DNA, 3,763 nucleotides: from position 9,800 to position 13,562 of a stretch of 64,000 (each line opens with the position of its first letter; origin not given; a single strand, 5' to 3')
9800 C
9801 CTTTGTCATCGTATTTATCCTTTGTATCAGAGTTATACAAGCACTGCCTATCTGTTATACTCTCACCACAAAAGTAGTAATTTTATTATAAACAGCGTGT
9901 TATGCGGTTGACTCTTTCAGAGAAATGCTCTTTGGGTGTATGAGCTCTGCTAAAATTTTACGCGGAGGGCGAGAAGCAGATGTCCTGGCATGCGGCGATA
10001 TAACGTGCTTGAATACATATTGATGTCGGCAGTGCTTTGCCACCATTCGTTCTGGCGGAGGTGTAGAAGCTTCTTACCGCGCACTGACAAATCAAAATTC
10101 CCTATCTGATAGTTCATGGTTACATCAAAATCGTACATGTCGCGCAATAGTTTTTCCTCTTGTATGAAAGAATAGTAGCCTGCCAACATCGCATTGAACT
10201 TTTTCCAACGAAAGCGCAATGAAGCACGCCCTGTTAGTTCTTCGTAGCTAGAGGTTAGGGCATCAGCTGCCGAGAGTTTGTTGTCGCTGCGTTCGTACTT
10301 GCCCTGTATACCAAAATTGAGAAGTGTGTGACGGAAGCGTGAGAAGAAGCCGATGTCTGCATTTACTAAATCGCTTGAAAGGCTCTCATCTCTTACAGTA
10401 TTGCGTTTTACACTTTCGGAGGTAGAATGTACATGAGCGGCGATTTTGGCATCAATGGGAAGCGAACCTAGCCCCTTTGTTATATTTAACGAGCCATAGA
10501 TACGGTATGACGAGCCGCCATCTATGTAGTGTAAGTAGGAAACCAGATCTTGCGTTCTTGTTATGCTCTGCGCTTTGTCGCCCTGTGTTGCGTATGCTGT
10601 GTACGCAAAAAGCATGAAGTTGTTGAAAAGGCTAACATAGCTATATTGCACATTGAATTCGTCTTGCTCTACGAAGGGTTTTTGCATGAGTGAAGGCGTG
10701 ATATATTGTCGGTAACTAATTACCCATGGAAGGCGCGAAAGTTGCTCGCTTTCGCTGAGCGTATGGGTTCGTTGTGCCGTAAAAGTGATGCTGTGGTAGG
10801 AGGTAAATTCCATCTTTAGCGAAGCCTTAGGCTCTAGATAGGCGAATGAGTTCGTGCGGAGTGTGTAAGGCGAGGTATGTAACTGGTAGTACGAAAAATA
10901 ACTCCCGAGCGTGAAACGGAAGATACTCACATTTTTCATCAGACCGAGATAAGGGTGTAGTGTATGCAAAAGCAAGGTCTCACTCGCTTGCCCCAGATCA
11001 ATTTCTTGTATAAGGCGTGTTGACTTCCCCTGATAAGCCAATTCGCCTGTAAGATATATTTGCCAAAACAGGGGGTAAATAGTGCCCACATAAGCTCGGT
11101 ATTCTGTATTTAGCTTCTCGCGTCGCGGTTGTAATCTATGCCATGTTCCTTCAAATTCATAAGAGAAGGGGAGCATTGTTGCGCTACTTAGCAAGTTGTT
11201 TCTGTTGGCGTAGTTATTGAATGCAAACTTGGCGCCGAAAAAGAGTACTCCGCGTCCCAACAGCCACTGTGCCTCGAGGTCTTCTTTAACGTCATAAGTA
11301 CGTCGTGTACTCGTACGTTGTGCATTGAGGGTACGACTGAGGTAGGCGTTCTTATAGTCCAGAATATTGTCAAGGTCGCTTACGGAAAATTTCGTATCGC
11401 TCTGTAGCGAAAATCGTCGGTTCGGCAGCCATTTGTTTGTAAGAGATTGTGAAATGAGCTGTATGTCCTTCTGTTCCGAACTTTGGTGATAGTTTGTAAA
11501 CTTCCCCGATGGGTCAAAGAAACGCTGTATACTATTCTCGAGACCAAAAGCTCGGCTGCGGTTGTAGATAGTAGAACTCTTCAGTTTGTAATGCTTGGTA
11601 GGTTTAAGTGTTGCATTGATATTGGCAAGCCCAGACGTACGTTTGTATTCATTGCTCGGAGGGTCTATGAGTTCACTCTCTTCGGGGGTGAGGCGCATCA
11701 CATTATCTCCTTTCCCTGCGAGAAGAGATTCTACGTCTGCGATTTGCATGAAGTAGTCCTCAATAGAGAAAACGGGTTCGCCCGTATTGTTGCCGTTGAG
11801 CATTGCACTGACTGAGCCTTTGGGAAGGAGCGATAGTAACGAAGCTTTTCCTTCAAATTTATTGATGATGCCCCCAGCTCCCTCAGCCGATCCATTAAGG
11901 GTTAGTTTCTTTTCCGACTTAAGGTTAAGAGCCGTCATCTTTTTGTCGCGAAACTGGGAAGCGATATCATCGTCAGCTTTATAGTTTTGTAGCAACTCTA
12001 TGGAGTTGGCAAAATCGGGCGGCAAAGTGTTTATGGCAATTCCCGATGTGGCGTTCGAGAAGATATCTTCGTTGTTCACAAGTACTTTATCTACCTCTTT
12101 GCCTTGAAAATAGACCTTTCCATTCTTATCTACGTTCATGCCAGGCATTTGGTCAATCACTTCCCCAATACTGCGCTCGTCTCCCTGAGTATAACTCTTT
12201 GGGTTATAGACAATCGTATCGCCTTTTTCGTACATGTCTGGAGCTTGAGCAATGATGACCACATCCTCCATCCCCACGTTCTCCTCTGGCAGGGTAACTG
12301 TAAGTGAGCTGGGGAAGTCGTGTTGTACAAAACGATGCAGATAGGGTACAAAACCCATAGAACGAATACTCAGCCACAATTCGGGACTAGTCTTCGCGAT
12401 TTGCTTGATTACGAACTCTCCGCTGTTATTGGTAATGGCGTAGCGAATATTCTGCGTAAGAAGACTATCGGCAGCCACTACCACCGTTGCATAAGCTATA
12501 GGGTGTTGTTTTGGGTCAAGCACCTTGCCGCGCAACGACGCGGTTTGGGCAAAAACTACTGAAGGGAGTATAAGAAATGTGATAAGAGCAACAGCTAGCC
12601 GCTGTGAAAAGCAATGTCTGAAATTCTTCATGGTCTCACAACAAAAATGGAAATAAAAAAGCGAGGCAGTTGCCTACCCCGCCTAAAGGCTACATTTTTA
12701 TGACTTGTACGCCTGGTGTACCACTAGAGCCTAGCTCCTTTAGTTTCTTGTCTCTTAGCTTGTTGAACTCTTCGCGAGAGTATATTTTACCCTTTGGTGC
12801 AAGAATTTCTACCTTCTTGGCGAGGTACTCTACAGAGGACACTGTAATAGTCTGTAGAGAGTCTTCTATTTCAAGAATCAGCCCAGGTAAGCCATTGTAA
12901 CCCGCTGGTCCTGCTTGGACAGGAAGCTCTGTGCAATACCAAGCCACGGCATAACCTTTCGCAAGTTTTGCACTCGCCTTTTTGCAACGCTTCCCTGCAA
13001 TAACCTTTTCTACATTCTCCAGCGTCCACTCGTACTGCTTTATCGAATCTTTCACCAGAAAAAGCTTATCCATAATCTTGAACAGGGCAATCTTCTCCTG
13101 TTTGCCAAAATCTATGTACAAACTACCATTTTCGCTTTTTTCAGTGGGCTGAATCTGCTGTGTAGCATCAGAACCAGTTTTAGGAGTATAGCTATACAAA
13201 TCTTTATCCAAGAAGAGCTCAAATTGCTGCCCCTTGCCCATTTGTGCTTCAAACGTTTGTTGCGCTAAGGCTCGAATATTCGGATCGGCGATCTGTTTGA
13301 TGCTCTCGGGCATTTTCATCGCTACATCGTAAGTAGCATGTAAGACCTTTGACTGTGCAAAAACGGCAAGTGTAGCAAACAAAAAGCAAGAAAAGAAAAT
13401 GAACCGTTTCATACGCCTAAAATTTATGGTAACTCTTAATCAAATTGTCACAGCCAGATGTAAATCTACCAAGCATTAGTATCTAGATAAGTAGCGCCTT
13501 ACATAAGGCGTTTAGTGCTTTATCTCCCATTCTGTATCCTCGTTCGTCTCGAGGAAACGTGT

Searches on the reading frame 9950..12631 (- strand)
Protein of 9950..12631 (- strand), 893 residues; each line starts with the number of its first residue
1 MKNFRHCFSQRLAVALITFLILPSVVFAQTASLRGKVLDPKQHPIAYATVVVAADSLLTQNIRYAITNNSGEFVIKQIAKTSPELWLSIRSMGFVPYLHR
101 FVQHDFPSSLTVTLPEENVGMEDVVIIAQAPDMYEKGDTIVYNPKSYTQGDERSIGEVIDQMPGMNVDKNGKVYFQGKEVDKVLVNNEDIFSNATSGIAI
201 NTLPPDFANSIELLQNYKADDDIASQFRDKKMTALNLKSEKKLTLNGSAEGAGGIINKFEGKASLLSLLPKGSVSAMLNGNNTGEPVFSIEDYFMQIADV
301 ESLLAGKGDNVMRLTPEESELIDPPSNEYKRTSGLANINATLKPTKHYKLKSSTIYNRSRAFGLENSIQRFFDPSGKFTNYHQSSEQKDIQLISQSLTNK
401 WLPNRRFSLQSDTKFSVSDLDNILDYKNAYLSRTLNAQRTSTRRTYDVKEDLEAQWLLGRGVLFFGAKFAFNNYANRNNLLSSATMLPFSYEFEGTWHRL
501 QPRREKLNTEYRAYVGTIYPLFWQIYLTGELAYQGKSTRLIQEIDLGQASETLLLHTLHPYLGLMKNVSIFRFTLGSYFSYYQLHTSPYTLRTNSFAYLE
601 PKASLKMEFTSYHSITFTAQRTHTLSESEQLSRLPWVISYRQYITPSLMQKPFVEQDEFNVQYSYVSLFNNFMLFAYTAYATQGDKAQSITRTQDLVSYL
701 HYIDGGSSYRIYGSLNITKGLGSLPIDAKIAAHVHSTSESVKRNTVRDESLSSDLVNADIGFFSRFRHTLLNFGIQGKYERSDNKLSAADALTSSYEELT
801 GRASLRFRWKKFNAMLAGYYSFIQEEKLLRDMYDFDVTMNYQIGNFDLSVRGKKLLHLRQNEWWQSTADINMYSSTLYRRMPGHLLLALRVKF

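Call 4: search_protein_families(library=pfam, proteins=[window:9950-12631:-], max_evalue=0.01)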
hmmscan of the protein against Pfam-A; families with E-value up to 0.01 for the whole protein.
window:9950-12631:- (893 aa): 2 families
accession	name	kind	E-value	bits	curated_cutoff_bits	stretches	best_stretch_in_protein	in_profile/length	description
PF13620.12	CarboxypepD_reg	-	5.8e-07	30.2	32.3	1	32-114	1-81/82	Carboxypeptidase regulatory-like domain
PF13715.12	CarbopepD_reg_2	-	1.4e-06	28.7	32.2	1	34-126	2-88/88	CarboxypepD_reg-like domain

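Call 7: search_protein_families(library=ncbifam, proteins=[window:9950-12631:-], max_evalue=0.01)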
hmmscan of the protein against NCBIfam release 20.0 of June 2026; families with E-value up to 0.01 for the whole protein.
window:9950-12631:- (893 aa): 0 families

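Call 61: search_protein_families(library=pfam, proteins=[window:9950-12631:-], max_evalue=5)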
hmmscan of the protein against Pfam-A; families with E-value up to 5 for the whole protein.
window:9950-12631:- (893 aa): 4 families
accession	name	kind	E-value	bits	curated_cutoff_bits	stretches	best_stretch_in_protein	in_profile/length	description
PF13620.12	CarboxypepD_reg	-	5.8e-07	30.2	32.3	1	32-114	1-81/82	Carboxypeptidase regulatory-like domain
PF13715.12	CarbopepD_reg_2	-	1.4e-06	28.7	32.2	1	34-126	2-88/88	CarboxypepD_reg-like domain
PF24107.1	DUF7382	-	0.028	14.7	27.4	1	23-73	12-62/65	Domain of unknown function (DUF7382)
PF07715.20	Plug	-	0.18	12.7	23.9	1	142-215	12-92/107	TonB-dependent Receptor Plug Domain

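Call 62: search_solved_structures(query=window:9950-12631:-, max_evalue=0.1)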
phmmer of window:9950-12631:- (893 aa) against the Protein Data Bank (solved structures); distinct sequences matched with E-value up to 0.1: 0.
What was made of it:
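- Tried and rejected: A search with the 893-aa barrel protein found nothing (call 62).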

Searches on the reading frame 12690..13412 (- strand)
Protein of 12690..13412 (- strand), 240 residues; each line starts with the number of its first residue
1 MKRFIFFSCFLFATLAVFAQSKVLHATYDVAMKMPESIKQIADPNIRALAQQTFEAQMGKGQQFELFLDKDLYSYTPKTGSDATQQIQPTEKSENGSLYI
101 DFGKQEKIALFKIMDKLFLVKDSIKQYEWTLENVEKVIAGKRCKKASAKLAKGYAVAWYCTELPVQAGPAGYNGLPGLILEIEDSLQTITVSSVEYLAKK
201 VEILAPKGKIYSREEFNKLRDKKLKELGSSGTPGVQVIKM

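Call 4: search_protein_families(library=pfam, proteins=[window:12690-13412:-], max_evalue=0.01)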
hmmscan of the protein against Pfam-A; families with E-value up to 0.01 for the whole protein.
window:12690-13412:- (240 aa): 2 families
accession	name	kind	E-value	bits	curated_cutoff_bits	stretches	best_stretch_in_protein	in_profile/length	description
PF09697.16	Porph_ging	-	1.3e-10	42.1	25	1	145-181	45-81/81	Protein of unknown function (Porph_ging)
PF22252.2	PNGase_F-II_N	-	3.9e-06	27.1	27.6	1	121-203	72-155/173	N-glycanase peptide, N-terminal domain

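Call 7: search_protein_families(library=ncbifam, proteins=[window:12690-13412:-], max_evalue=0.01)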
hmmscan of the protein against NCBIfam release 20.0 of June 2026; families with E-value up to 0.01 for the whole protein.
window:12690-13412:- (240 aa): 1 family
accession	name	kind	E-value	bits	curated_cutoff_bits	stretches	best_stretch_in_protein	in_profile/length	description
TIGR01200.1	GLPGLI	subfamily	2.5e-40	138.7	50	1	3-223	2-228/229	GLPGLI family protein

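Call 17: find_encoding_contigs(protein=window:12690-13412:-, flank=8000, max_places=10)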
Protein window:12690-13412:- (240 aa): no gene with exactly this product is on record in the collection.
